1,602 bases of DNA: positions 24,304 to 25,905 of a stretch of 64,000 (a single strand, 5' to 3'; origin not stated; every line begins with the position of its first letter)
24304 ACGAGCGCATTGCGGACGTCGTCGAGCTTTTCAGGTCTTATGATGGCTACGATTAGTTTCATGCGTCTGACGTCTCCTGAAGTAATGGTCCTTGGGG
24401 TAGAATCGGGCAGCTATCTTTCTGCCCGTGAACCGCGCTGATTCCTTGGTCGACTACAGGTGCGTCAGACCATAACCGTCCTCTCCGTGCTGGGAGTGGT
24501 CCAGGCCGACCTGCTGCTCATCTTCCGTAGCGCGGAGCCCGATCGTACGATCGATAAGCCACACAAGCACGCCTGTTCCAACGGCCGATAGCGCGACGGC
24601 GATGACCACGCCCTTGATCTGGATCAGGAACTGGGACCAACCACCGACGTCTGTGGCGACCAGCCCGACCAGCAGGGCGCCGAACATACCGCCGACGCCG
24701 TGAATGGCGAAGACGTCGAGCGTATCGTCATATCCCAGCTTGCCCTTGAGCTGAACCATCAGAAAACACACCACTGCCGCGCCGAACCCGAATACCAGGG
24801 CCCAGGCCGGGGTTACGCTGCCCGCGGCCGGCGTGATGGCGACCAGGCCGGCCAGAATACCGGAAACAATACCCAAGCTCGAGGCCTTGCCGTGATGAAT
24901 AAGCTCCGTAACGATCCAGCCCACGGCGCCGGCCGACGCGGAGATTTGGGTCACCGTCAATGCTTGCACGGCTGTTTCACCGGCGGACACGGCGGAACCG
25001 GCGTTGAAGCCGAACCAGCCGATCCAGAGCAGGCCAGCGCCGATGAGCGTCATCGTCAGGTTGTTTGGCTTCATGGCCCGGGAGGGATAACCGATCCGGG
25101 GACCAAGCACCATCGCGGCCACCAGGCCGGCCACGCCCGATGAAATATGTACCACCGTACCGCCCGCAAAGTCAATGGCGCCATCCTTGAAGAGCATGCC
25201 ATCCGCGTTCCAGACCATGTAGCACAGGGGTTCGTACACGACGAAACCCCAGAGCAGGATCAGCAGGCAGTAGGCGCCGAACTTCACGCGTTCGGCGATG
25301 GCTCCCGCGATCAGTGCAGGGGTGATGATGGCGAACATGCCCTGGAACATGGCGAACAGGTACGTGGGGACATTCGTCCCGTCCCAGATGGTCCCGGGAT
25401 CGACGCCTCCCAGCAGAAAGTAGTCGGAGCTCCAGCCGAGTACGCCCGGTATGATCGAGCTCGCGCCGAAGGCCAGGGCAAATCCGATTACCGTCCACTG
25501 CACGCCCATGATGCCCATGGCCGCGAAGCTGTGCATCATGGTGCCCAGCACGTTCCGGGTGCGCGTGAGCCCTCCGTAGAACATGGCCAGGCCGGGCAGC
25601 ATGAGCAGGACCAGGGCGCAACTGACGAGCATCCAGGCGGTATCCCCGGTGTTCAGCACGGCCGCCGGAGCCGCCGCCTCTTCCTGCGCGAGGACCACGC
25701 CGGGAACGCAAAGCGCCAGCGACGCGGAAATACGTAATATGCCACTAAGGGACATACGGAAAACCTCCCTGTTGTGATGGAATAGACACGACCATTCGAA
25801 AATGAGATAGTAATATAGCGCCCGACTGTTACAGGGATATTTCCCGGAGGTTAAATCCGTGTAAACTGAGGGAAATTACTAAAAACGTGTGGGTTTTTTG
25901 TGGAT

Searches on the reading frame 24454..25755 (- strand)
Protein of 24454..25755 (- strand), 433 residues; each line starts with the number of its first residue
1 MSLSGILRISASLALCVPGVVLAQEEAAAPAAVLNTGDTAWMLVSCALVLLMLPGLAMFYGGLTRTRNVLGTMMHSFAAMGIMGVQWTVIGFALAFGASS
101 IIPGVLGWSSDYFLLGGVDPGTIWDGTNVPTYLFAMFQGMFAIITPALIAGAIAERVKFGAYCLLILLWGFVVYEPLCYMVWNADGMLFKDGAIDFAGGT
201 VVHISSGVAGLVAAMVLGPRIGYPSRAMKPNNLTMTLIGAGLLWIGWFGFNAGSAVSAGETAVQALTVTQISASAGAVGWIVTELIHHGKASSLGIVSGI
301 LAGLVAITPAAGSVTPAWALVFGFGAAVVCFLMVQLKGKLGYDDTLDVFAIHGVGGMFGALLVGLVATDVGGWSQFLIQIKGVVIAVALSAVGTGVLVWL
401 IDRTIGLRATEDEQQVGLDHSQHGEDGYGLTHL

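Call 62: search_protein_families(library=pfam, proteins=[window:24454-25755:-], max_evalue=0.00001)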
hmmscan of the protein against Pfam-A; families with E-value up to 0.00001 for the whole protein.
window:24454-25755:- (433 aa): 1 family
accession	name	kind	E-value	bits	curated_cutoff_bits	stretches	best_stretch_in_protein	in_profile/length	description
PF00909.26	Ammonium_transp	-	1.7e-108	363.3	23.2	1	40-428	1-399/399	Ammonium Transporter Family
